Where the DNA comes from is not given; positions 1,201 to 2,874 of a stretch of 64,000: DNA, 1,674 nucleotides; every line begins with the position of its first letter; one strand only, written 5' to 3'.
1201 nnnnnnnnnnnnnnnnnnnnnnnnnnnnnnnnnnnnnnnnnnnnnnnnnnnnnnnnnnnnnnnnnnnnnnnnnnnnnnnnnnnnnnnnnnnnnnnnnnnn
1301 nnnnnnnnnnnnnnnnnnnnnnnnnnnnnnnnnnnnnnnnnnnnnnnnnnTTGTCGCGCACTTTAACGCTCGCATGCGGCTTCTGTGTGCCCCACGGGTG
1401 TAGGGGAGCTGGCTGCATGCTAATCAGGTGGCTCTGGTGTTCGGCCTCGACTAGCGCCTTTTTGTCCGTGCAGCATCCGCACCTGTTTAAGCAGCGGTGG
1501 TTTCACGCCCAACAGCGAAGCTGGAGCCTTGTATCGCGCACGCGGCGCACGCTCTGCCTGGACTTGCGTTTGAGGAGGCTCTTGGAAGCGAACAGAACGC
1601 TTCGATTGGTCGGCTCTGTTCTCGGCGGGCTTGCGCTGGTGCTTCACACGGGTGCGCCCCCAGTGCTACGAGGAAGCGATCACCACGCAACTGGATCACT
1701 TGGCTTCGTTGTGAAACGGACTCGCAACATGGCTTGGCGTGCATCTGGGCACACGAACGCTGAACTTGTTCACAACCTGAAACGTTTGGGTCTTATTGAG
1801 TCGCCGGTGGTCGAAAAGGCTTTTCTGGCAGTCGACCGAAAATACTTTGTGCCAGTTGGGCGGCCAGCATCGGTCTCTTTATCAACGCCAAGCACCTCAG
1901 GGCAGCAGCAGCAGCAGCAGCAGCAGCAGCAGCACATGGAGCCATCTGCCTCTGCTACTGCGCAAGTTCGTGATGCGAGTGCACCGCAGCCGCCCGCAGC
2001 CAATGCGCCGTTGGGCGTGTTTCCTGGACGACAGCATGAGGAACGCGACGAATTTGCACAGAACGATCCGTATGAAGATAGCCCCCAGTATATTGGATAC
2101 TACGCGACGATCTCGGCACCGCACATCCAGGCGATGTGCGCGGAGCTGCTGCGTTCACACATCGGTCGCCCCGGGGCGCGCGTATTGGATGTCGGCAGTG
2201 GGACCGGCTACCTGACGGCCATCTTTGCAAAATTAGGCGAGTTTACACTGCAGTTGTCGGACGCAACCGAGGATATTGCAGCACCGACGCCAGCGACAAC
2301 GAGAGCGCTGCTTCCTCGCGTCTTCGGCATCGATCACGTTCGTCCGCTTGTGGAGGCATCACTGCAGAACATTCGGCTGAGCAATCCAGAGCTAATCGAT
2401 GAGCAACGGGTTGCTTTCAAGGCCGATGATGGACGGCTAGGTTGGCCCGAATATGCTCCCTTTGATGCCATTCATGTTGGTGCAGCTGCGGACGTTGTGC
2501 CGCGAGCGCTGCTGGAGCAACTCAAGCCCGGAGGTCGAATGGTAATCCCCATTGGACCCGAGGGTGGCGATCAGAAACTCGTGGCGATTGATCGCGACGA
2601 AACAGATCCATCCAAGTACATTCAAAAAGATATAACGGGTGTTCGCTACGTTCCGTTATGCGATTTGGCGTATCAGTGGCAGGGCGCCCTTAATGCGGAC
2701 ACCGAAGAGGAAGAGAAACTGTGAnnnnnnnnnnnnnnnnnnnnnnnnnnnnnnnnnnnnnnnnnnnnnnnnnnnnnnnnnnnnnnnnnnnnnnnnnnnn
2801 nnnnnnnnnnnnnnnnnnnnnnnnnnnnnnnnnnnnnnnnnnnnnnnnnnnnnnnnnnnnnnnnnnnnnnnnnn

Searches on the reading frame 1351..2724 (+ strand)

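Call 44: search_protein_families(library=pfam, proteins=[window:1351-2724:+], max_evalue=0.001)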
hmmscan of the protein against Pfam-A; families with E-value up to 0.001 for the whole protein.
window:1351-2724:+ (457 aa): 1 family
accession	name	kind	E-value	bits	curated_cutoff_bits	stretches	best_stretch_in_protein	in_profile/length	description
PF01135.25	PCMT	-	2.9e-58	197.5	20.3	1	231-438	29-207/210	Protein-L-isoaspartate(D-aspartate) O-methyltransferase (PCMT)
